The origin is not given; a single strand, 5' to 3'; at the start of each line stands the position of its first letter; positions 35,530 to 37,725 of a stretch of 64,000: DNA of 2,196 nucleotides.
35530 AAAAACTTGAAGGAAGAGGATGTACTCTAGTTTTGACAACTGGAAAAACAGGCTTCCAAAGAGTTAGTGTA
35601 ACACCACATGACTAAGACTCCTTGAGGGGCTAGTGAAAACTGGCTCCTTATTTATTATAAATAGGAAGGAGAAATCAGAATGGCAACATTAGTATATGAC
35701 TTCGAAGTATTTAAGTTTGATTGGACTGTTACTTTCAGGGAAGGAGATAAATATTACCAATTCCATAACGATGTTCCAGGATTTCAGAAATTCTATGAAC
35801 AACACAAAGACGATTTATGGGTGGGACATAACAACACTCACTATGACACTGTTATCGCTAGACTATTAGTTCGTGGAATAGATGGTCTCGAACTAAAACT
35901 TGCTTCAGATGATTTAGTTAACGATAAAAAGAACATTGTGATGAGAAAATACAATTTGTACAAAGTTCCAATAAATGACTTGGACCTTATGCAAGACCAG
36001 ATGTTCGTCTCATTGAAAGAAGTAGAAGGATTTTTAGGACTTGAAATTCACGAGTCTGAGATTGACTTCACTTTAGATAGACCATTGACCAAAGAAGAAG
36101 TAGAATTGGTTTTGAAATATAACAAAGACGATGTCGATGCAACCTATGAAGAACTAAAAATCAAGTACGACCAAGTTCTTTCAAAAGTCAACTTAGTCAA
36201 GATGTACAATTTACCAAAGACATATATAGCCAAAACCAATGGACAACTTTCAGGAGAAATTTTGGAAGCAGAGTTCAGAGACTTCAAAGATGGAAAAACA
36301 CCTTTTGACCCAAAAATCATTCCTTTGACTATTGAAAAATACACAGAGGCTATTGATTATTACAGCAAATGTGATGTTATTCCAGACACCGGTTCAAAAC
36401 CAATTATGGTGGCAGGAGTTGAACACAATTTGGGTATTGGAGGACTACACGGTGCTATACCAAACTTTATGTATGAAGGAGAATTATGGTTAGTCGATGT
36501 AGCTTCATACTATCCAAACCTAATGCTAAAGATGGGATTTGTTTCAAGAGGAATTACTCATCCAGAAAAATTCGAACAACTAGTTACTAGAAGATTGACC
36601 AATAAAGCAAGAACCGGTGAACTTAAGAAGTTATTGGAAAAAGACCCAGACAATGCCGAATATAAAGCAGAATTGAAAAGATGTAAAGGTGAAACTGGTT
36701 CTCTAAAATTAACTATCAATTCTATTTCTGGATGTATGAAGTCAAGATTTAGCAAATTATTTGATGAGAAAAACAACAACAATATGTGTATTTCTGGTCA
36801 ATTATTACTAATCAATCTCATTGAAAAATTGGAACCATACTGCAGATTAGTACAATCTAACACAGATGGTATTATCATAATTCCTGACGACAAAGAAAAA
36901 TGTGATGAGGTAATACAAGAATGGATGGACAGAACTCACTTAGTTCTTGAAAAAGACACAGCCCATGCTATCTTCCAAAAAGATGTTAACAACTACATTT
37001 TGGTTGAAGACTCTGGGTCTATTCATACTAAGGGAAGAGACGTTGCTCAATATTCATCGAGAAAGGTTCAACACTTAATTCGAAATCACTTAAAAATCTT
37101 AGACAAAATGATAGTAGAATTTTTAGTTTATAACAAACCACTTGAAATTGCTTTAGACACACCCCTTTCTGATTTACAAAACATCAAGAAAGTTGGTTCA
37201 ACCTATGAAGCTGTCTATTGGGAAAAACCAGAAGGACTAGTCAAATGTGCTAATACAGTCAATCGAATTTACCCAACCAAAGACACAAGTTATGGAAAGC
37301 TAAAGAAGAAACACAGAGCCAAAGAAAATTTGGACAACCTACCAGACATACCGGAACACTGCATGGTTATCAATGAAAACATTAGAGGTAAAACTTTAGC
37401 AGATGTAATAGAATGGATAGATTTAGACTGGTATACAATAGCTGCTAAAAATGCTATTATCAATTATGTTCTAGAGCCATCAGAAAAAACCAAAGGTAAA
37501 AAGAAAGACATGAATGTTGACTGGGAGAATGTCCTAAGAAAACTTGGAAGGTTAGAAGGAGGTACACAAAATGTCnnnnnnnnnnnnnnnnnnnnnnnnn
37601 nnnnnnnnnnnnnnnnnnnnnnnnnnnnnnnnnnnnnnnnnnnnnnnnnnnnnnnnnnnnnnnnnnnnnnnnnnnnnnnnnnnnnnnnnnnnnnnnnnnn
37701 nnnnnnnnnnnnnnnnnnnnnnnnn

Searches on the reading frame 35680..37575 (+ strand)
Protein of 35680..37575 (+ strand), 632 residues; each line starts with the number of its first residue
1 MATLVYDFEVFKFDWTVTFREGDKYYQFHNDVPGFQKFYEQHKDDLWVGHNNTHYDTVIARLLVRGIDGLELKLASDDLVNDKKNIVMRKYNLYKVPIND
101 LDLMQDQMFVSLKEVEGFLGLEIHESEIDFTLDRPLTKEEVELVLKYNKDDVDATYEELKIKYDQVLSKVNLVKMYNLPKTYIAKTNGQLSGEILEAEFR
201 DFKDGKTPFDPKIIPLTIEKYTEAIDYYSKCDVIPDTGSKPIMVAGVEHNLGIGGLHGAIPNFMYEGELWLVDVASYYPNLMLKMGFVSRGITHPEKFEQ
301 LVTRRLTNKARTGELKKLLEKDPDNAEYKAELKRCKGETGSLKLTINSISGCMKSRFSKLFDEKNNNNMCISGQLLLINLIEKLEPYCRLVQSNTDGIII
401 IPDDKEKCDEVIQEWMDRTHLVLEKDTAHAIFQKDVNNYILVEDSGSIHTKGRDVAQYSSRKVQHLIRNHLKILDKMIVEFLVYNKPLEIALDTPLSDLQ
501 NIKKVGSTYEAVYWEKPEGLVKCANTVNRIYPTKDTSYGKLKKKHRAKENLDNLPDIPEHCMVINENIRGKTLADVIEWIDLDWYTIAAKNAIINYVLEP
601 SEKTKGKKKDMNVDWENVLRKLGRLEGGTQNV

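Call 58: search_protein_families(library=phrogs, proteins=[window:35680-37575:+], max_evalue=0.00001)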
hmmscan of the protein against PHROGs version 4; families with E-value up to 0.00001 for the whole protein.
window:35680-37575:+ (632 aa): 3 families
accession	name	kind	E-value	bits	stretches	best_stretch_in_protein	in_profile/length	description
phrog_1252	-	DNA, RNA and nucleotide metabolism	6.5e-119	399.3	1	3-600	54-655/663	DNA polymerase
phrog_4210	-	DNA, RNA and nucleotide metabolism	8.5e-19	67.9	1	4-417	723-1104/1304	DNA polymerase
phrog_18505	-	DNA, RNA and nucleotide metabolism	5.2e-13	50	1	336-545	34-249/349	DNA polymerase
